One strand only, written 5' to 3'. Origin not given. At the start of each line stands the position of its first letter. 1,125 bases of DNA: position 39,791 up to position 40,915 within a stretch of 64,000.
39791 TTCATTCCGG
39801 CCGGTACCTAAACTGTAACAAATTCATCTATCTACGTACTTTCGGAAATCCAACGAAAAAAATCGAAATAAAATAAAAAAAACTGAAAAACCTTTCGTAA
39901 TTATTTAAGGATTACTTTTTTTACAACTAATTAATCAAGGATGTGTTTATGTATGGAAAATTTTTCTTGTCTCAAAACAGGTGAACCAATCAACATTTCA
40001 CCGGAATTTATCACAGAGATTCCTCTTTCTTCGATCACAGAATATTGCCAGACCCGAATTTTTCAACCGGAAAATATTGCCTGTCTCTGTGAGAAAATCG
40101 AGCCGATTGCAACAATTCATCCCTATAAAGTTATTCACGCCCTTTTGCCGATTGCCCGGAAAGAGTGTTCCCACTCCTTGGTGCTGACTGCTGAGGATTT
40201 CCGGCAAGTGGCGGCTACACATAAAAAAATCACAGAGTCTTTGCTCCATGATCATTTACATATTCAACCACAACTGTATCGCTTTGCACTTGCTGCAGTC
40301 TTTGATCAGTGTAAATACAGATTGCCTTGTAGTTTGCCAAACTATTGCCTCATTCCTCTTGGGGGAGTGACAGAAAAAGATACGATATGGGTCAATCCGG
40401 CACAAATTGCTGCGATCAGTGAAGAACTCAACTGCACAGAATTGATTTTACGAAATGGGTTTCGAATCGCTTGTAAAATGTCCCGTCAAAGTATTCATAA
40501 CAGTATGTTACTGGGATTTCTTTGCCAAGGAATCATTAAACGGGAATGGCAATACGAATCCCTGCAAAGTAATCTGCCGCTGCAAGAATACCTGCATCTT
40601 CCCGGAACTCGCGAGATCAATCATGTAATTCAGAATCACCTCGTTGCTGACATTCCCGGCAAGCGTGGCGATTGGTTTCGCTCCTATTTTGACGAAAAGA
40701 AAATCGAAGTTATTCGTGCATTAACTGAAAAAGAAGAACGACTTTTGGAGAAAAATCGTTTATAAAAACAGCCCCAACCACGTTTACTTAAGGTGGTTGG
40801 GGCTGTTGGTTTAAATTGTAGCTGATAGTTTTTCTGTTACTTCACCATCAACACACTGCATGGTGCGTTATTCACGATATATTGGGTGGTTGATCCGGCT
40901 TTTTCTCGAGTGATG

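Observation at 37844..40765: ECF-like sigma factor, two paralogous 70-aa proteins, then terminator-gated GH25 lysozyme, with a divergent Cys-rich 270-aa protein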

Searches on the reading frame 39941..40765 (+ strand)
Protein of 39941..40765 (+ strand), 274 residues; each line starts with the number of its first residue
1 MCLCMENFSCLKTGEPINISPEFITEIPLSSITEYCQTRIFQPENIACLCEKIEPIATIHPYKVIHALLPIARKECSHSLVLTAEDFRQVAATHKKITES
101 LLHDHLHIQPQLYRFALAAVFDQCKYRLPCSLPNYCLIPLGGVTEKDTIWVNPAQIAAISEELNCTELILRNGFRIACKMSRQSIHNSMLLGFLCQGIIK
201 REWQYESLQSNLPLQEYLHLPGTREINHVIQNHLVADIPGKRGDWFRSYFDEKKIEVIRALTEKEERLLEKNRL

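Call 3: search_protein_families(library=pfam, proteins=[window:39941-40765:+], max_evalue=1)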
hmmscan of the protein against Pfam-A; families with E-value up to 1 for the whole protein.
window:39941-40765:+ (274 aa): 1 family
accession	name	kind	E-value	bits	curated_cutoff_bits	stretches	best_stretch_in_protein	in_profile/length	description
PF06338.17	ComK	-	0.02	15.1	22.3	1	134-189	81-137/152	ComK protein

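Call 4: search_protein_families(library=ncbifam, proteins=[window:39941-40765:+], max_evalue=1)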
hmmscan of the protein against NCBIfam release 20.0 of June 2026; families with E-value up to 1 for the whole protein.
window:39941-40765:+ (274 aa): 0 families

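Call 6: search_protein_families(library=phrogs, proteins=[window:39941-40765:+], max_evalue=0.1)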
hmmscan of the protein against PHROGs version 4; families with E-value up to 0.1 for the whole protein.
window:39941-40765:+ (274 aa): 0 families

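Call 33: find_homologous_proteins(query=window:39941-40765:+, max_evalue=0.001)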
Query window:39941-40765:+ (274 aa): 3 proteins with E <= 0.001 among 774 candidates.
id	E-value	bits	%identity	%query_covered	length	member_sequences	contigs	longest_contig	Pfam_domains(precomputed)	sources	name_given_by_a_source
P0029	5.5e-181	618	100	99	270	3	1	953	-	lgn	-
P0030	2.4e-110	386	66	98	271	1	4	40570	-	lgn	-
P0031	9.0e-77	276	53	86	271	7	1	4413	-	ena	-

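Call 44: search_protein_families(library=pfam, alignment_id=A3, max_evalue=0.5)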
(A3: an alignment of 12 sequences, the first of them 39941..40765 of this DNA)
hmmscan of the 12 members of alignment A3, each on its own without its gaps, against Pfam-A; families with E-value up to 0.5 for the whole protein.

A. member 1, window:39941-40765:+ (274 aa): 1 family
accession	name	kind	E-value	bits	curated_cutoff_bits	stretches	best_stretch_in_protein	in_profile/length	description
PF06338.17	ComK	-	0.02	15.1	22.3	1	134-189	81-137/152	ComK protein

B. families by the number of members that match (of 12 scanned): 3 families
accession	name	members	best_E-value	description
PF06338.17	ComK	8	0.00013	ComK protein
PF03708.19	Avian_gp85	1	0.22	Avian retrovirus envelope protein, gp85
PF14791.11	DNA_pol_B_thumb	1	0.24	DNA polymerase beta thumb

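Call 45: search_solved_structures(query=A3, max_evalue=10, show_alignments=2)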
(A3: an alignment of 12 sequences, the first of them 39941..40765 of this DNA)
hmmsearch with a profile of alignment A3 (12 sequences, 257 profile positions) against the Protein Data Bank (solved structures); distinct sequences matched with E-value up to 10: 1.
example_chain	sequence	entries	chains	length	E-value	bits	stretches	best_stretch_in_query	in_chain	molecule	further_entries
2r9u_A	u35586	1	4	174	0.66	12.2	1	112-154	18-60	Variable lymphocyte receptor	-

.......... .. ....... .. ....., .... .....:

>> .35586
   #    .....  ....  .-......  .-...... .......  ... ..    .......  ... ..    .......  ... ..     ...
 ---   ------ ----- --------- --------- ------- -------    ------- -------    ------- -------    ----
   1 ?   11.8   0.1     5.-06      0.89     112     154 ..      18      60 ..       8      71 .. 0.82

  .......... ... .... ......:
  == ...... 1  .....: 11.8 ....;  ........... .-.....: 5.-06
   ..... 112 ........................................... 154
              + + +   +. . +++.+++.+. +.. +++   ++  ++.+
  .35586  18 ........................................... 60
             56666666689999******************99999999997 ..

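Call 109: search_dna_similar(query=window:39953-40765:+, collection=phages, mode=protein, max_evalue=0.01, max_rows=8)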
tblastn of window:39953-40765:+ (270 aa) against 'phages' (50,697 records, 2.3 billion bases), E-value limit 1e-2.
No match.

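Call 125: search_protein_families(library=ncbifam, proteins=[window:39953-40765:+], max_evalue=0.01)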
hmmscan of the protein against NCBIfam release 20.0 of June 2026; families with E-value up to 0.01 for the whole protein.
window:39953-40765:+ (270 aa): 0 families
